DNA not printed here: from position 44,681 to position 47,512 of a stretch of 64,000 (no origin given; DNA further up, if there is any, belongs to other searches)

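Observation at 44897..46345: Divergent Gly-radical loop and expanded charged loop in the GRE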

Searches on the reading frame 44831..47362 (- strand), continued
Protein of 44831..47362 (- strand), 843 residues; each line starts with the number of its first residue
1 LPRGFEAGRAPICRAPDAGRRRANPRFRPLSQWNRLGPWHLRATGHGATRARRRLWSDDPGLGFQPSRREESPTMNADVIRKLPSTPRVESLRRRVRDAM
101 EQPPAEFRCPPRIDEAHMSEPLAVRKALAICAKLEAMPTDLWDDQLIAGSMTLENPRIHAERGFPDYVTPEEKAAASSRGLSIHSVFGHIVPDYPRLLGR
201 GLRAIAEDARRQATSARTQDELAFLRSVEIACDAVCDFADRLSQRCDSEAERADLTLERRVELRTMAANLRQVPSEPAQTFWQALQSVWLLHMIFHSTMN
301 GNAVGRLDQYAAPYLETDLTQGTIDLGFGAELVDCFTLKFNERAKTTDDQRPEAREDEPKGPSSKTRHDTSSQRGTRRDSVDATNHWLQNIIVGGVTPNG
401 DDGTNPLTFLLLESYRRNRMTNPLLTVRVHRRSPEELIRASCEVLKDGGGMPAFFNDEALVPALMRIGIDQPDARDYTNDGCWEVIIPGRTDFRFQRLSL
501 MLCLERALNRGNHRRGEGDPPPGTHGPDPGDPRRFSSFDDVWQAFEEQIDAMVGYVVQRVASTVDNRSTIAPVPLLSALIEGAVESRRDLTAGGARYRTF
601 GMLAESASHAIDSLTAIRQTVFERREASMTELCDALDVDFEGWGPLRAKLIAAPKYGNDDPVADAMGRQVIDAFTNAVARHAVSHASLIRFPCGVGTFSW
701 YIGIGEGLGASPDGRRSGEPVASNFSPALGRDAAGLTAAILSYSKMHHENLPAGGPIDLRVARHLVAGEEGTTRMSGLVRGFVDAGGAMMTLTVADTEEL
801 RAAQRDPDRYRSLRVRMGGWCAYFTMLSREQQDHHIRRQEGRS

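Call 13: find_encoding_contigs(protein=P0090, flank=8000, max_places=1)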
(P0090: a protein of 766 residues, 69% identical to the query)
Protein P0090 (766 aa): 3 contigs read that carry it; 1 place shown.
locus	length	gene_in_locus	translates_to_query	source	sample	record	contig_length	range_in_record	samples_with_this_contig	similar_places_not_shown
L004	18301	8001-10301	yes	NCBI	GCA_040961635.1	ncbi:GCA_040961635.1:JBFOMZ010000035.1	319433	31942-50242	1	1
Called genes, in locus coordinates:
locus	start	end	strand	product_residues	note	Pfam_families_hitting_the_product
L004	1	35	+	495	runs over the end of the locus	PF07690:MFS_1, PF01564:Spermine_synth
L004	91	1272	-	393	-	PF02746:MR_MLE_N, PF13378:MR_MLE_C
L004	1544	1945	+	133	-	PF00072:Response_reg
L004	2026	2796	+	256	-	PF01261:AP_endonuc_2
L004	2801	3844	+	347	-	PF01408:GFO_IDH_MocA, PF03447:NAD_binding_3 (weak), PF02894:GFO_IDH_MocA_C, PF22725:GFO_IDH_MocA_C3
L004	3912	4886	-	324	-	PF13673:Acetyltransf_10 (faint), PF13508:Acetyltransf_7 (faint), PF00583:Acetyltransf_1 (weak)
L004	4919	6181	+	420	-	PF01946:Thi4 (faint), PF00890:FAD_binding_2, PF01134:GIDA (weak), PF01266:DAO (weak), PF03486:HI0933_like (weak), PF07992:Pyr_redox_2 (weak), PF12831:FAD_oxidored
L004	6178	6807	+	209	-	PF23023:Anti-Pycsar_Apyc1, PF00753:Lactamase_B, PF13483:Lactamase_B_3 (faint), PF12706:Lactamase_B_2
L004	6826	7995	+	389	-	PF00266:Aminotran_5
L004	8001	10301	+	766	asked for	PF02901:PFL-like, PF01228:Gly_radical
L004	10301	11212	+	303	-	PF13353:Fer4_12 (faint), PF00037:Fer4 (faint), PF12837:Fer4_6 (faint), PF13484:Fer4_16 (faint), PF04055:Radical_SAM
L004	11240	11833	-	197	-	PF01814:Hemerythrin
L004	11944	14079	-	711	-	PF22680:Glyco_hydro_123_N_2, PF19543:GH123_N (faint), PF13320:GH123_cat, PF00395:SLH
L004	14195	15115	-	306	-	PF21686:LigD_Prim-Pol, PF01896:DNA_primase_S (weak)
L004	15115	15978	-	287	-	PF02735:Ku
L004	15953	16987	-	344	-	PF01068:DNA_ligase_A_M, PF04679:DNA_ligase_A_C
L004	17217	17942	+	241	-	PF01209:Ubie_methyltran, PF13489:Methyltransf_23, PF13847:Methyltransf_31, PF08241:Methyltransf_11, PF08242:Methyltransf_12, PF13649:Methyltransf_25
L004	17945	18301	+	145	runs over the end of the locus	PF10604:Polyketide_cyc2, PF03364:Polyketide_cyc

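Call 14: find_encoding_contigs(protein=P0103, flank=8000, max_places=1)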
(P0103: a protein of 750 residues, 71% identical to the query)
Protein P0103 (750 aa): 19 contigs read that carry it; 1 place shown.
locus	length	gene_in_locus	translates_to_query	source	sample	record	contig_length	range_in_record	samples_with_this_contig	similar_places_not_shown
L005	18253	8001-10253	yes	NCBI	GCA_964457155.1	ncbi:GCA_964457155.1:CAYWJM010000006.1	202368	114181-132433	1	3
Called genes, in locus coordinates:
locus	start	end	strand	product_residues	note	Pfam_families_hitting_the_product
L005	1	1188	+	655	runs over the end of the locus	-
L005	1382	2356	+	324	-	PF00248:Aldo_ket_red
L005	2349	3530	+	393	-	PF01408:GFO_IDH_MocA, PF21252:Glyco_hydro_109_C (weak)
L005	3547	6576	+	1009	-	PF18582:HZS_alpha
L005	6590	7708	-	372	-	PF00270:DEAD, PF04851:ResIII, PF00271:Helicase_C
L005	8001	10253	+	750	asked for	PF02901:PFL-like, PF01228:Gly_radical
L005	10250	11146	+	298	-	PF13353:Fer4_12 (weak), PF04055:Radical_SAM, PF12838:Fer4_7 (weak), PF13187:Fer4_9 (weak), PF13237:Fer4_10, PF14697:Fer4_21 (weak), PF00037:Fer4, PF12797:Fer4_2 (weak), +1 more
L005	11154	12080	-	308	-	PF00149:Metallophos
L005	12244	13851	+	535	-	-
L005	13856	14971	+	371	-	PF03629:SASA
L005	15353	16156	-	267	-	PF04909:Amidohydro_2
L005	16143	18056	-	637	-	PF03169:OPT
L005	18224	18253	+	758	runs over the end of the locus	PF02837:Glyco_hydro_2_N, PF22666:Glyco_hydro_2_N2, PF00703:Glyco_hydro_2, PF02836:Glyco_hydro_2_C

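Call 20: find_related_loci(query=A1, collection=genome_contigs, flank=10000)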
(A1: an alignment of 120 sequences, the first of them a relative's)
Query A1 (769 aa) in genome_contigs; peptide patterns used: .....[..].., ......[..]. (x = any residue, [..] = any of these).
167 stretches matched a pattern; 146 encode a relative of the query (tblastn E <= 1e-3); the best 80 are kept; 80 distinct loci.
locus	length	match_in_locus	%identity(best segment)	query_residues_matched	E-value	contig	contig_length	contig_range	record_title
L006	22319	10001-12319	70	1-769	0e+0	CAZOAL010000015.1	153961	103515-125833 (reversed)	MAG TPA_asm: uncultured bacterium isolate SRP119689_co1_304 genome assembly, contig: NODE_66_length_153961_cov_26.888178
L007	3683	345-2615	71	6-769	0e+0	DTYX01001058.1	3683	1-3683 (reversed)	MAG TPA_asm: Candidatus Poribacteria bacterium isolate UWMA-0232 k99_643309, whole genome shotgun sequence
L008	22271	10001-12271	70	6-768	0e+0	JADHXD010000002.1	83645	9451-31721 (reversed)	MAG: Anaerolineae bacterium isolate BS750m-G44 BS-750m-C118, whole genome shotgun sequence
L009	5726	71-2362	70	3-769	0e+0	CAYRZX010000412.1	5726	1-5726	MAG TPA_asm: uncultured Gemmatimonas sp. isolate binchicken_co21_402 genome assembly, contig: NODE_17273_length_5726_cov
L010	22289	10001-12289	68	1-769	0e+0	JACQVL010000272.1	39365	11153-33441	MAG: Candidatus Latescibacterota bacterium isolate NC_groundwater_1462_Ag_S-0.65um_62_34 S_p65_S5_coassembly_k141_428347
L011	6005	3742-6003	70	12-763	0e+0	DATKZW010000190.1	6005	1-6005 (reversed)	MAG TPA_asm: Sumerlaeia bacterium isolate SMAG_U14255 k141_1366070, whole genome shotgun sequence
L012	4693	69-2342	69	4-768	0e+0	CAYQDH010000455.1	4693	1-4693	MAG TPA_asm: uncultured Anaerolineales bacterium isolate SRP192927_co7_575 genome assembly, contig: NODE_44870_length_46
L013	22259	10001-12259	70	9-767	0e+0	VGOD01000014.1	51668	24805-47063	MAG: Chloroflexi bacterium isolate K_DeepCast_250m_m2_061 K_DeepCast_250m_m2_061_Ga0194125_10000865, whole genome shotgu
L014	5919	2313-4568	67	12-769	0e+0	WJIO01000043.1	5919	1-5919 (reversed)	MAG: Candidatus Poribacteria bacterium isolate Bin_402 k141_530138, whole genome shotgun sequence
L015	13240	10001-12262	70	6-766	0e+0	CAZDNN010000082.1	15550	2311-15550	MAG TPA_asm: uncultured Planctomycetota bacterium isolate binchicken_co19_649 genome assembly, contig: NODE_6165_length_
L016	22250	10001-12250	71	12-767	0e+0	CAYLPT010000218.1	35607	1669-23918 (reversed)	MAG TPA_asm: uncultured bacterium isolate SRP231805_co4_139 genome assembly, contig: k141_444878, whole genome shotgun s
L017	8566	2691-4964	69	6-769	0e+0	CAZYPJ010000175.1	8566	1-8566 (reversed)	MAG TPA_asm: uncultured Anaerolineales bacterium isolate SRP167436_co1_96 genome assembly, contig: NODE_13871_length_856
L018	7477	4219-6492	69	6-769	0e+0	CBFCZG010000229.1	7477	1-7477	MAG TPA_asm: uncultured Phycisphaerae bacterium isolate SRR6194934_binner13_Refined_19 genome assembly, contig: ERZ78139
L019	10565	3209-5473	71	8-768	0e+0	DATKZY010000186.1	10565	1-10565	MAG TPA_asm: Planctomycetota bacterium isolate SMAG_U14257 k141_862233, whole genome shotgun sequence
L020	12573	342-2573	70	1-769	0e+0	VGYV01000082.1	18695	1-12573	MAG: Planctomycetota bacterium isolate M_DeepCast_400m_m2_195 M_DeepCast_400m_m2_195_Ga0194112_10004656, whole genome sh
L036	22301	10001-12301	69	12-768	0e+0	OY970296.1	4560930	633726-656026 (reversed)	MAG: uncultured Armatimonadetes bacterium isolate MFD04408.bin.1.1 genome assembly, chromosome: 1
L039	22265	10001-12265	68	6-767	0e+0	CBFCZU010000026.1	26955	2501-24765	MAG TPA_asm: uncultured Planctomycetales bacterium isolate SRR26215681_concoct_196 genome assembly, contig: ERZ25073475.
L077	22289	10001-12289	47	3-766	0e+0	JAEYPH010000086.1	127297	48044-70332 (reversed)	MAG: Bacillota bacterium isolate OH_CBB_189 k127_2249626, whole genome shotgun sequence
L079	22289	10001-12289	48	3-766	0e+0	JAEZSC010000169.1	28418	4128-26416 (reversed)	MAG: Bacillota bacterium isolate OH_PDB_213 k127_1035248, whole genome shotgun sequence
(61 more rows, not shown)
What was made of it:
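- The 80 retrieved loci span Poribacteria, Chloroflexota, Armatimonadota, Planctomycetota, Latescibacterota, Sumerlaeota and Bacillota (call 20).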
